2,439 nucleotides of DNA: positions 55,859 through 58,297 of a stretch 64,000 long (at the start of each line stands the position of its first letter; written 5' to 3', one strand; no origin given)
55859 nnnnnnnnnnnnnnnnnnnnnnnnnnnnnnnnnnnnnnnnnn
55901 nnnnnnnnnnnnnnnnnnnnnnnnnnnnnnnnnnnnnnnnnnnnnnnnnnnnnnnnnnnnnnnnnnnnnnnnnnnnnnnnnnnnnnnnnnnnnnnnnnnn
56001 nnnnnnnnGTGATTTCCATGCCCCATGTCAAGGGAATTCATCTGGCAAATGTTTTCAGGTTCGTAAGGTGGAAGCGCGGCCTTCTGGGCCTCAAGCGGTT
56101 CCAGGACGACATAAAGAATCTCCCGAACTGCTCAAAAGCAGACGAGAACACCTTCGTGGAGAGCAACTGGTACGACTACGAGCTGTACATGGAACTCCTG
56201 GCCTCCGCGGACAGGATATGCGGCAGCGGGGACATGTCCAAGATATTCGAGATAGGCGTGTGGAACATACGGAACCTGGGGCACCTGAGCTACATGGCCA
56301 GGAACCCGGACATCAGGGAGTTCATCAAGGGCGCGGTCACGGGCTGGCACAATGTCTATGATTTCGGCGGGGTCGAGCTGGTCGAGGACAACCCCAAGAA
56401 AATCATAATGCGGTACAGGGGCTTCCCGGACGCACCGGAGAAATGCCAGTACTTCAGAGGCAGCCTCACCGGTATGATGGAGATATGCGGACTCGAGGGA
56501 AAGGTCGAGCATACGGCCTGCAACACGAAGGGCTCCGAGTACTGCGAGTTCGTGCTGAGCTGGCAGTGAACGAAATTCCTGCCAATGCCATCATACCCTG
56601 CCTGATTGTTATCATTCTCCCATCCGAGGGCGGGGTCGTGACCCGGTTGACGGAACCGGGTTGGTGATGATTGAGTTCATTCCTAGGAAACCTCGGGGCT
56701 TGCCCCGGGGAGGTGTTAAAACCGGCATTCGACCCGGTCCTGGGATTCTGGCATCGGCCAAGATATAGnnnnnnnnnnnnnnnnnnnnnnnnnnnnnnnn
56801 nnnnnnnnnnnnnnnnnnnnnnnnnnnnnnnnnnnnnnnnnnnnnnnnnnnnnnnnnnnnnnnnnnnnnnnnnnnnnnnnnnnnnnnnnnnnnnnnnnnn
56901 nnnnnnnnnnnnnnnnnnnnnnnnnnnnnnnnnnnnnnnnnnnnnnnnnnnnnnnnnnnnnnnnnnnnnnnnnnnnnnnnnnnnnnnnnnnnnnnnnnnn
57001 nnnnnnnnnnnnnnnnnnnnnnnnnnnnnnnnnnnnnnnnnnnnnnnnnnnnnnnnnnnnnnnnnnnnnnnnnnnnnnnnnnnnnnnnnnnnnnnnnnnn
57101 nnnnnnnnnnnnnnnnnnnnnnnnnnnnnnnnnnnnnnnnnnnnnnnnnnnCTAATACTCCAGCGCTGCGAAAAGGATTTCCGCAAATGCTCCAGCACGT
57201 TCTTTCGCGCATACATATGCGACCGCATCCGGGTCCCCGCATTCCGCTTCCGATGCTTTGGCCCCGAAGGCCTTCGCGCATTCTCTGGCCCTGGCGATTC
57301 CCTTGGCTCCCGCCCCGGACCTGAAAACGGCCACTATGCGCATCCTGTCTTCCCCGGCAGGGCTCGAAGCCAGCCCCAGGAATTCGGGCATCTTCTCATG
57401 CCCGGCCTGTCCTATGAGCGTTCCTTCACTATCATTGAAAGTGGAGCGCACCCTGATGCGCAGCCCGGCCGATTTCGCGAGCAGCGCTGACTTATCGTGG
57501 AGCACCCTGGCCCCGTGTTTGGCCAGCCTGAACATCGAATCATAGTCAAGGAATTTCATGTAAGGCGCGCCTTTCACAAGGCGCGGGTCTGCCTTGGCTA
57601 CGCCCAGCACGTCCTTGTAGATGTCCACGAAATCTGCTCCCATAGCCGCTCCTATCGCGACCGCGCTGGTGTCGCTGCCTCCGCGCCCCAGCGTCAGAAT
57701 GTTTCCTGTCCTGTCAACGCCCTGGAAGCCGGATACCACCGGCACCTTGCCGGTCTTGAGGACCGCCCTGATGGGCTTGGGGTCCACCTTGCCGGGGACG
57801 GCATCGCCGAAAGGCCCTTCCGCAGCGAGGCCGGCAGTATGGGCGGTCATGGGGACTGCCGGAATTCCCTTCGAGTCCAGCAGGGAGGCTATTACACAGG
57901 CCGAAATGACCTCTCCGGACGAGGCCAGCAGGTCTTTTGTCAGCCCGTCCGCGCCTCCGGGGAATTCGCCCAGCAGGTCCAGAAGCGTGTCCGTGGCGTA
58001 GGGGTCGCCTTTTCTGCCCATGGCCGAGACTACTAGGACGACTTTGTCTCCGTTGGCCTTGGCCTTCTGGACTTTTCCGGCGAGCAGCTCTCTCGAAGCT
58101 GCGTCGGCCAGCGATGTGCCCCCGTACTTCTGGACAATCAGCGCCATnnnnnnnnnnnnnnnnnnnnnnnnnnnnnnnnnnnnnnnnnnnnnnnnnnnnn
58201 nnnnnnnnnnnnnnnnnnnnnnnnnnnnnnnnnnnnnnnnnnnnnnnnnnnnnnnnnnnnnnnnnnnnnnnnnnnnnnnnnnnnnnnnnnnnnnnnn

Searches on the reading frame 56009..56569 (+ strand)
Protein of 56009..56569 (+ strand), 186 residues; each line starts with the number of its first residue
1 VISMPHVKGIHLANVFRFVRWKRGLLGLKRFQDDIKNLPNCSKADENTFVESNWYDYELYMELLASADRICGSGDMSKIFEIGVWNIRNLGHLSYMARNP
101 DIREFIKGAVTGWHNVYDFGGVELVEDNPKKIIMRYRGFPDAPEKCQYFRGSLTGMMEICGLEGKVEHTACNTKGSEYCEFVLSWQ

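Call 69: search_protein_families(library=pfam, proteins=[window:56009-56569:+], max_evalue=0.001)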
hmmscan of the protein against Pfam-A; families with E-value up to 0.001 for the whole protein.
window:56009-56569:+ (186 aa): 1 family
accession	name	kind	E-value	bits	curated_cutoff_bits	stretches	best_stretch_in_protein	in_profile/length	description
PF02830.23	V4R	-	0.00051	20.5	31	1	146-183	22-60/62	V4R domain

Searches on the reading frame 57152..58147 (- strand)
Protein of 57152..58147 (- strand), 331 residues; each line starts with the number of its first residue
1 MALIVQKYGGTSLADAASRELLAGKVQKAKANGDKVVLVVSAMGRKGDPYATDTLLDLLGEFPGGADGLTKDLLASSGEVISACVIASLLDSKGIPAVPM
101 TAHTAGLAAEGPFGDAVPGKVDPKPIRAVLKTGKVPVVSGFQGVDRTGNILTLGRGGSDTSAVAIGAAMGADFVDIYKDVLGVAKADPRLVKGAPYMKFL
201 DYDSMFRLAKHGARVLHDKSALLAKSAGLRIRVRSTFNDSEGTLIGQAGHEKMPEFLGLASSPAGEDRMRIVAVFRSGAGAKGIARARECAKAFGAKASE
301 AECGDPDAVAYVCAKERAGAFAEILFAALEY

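Call 39: search_protein_families(library=pfam, proteins=[window:57152-58147:-], max_evalue=0.0001)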
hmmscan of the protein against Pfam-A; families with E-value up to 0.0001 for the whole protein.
window:57152-58147:- (331 aa): 1 family
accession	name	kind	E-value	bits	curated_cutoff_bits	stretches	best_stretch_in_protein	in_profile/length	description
PF00696.33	AA_kinase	-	7.5e-42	144.1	24.9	1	3-235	2-234/234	Amino acid kinase family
